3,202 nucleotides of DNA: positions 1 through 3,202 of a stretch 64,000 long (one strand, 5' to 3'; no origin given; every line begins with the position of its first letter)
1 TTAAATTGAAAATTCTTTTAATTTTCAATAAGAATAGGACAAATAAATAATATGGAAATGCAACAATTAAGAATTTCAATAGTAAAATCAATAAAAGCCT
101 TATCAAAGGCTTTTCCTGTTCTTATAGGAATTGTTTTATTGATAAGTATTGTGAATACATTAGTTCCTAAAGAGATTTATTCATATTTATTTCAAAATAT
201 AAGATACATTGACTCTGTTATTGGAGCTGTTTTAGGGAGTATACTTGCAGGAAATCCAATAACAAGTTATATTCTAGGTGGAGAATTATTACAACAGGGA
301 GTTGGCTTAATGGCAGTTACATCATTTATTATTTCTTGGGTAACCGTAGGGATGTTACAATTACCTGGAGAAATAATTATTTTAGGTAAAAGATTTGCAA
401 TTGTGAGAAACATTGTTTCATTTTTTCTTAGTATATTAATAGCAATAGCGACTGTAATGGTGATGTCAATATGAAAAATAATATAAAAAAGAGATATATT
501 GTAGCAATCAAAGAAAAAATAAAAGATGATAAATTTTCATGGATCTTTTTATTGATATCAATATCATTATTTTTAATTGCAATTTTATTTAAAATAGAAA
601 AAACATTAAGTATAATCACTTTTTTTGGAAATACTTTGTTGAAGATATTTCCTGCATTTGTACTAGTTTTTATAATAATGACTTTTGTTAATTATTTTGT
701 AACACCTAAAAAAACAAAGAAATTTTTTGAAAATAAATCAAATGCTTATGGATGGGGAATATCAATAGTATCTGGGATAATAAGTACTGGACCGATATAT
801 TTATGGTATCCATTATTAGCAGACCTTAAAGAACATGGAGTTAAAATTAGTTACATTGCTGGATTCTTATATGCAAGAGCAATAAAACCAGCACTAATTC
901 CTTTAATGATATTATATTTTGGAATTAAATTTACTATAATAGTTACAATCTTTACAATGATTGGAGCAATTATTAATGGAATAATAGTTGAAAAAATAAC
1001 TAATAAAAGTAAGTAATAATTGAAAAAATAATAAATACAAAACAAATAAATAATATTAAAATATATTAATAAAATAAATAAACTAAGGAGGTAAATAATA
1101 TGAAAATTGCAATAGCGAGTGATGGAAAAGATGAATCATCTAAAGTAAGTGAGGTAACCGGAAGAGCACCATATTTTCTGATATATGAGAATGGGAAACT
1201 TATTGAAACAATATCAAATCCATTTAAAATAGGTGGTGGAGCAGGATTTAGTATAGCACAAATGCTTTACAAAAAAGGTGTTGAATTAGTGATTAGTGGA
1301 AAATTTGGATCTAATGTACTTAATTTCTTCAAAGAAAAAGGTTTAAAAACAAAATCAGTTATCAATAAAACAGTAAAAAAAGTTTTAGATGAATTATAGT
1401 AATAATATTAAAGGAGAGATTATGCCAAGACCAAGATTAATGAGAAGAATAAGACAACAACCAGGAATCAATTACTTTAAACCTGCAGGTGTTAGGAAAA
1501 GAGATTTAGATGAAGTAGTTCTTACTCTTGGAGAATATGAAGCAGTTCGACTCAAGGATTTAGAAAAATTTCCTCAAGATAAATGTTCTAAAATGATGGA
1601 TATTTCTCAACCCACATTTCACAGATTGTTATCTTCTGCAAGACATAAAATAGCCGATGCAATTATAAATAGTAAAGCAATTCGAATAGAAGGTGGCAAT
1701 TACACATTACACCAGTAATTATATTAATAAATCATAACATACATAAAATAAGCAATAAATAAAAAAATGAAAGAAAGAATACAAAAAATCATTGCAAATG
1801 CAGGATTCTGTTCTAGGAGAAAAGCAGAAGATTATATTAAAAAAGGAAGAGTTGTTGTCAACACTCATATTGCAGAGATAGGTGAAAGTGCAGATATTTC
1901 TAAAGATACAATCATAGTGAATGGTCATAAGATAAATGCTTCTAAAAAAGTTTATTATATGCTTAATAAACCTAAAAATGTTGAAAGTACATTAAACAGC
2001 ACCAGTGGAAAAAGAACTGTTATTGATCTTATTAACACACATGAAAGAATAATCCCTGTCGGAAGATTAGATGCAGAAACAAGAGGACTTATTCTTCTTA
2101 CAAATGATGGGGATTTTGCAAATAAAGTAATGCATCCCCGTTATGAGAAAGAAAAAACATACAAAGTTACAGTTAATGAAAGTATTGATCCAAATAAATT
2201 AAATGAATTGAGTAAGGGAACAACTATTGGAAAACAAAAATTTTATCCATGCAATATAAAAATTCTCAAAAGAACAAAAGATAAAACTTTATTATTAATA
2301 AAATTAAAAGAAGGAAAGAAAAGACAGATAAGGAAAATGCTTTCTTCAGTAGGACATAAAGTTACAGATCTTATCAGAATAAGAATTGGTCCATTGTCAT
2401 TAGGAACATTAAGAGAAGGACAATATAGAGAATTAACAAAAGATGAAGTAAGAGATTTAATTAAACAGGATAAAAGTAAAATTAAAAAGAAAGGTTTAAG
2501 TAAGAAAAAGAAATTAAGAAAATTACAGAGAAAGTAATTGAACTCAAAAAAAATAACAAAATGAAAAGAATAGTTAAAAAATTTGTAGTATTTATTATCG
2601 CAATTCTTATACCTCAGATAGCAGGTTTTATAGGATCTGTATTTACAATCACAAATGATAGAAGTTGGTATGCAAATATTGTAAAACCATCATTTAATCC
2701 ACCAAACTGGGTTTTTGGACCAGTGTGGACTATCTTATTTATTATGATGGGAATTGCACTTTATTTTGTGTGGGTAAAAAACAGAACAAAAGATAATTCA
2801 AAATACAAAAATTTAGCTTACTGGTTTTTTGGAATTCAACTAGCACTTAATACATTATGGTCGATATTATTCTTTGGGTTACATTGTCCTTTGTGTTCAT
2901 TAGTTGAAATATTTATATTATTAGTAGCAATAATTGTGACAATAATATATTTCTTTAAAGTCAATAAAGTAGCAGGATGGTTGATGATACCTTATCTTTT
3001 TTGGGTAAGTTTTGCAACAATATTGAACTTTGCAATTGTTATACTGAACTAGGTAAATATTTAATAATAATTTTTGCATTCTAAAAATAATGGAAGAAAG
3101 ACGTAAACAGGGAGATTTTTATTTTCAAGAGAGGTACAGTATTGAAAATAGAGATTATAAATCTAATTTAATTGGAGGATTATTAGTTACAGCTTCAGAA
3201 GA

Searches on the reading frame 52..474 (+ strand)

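Call 28: search_protein_families(library=pfam, proteins=[window:52-474:+], max_evalue=0.001)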
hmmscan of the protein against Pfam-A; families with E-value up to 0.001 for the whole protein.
window:52-474:+ (140 aa): 1 family
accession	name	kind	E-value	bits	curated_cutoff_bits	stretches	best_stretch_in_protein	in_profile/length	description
PF03773.19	ArsP_1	-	5.9e-07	29.4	32.3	1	16-136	12-133/294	Predicted permease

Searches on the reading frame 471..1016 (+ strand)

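Call 28: search_protein_families(library=pfam, proteins=[window:471-1016:+], max_evalue=0.001)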
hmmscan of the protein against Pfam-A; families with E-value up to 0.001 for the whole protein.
window:471-1016:+ (181 aa): 1 family
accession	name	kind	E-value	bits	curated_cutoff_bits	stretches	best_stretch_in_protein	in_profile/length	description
PF03773.19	ArsP_1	-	1.8e-10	40.9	32.3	1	47-179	4-137/294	Predicted permease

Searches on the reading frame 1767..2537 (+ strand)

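Call 28: search_protein_families(library=pfam, proteins=[window:1767-2537:+], max_evalue=0.001)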
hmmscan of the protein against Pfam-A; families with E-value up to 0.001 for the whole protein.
window:1767-2537:+ (256 aa): 2 families
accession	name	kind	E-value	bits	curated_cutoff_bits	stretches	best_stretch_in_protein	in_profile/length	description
PF00849.27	PseudoU_synth_2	-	5.4e-25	88.8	26.8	1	63-194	2-152/152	RNA pseudouridylate synthase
PF01479.30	S4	-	9.8e-10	38.5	22.8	1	3-37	1-36/48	S4 domain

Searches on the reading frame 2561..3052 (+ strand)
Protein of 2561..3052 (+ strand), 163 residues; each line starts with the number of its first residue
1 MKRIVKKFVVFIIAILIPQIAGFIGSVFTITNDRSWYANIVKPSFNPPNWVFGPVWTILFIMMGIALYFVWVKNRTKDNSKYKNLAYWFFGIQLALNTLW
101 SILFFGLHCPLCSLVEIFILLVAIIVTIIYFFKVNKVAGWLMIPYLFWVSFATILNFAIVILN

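Call 28: search_protein_families(library=pfam, proteins=[window:2561-3052:+], max_evalue=0.001)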
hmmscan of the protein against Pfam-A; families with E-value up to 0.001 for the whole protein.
window:2561-3052:+ (163 aa): 1 family
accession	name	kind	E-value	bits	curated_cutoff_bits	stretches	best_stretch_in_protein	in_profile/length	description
PF03073.20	TspO_MBR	-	3.6e-51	173.2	24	1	14-160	1-144/145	TspO/MBR family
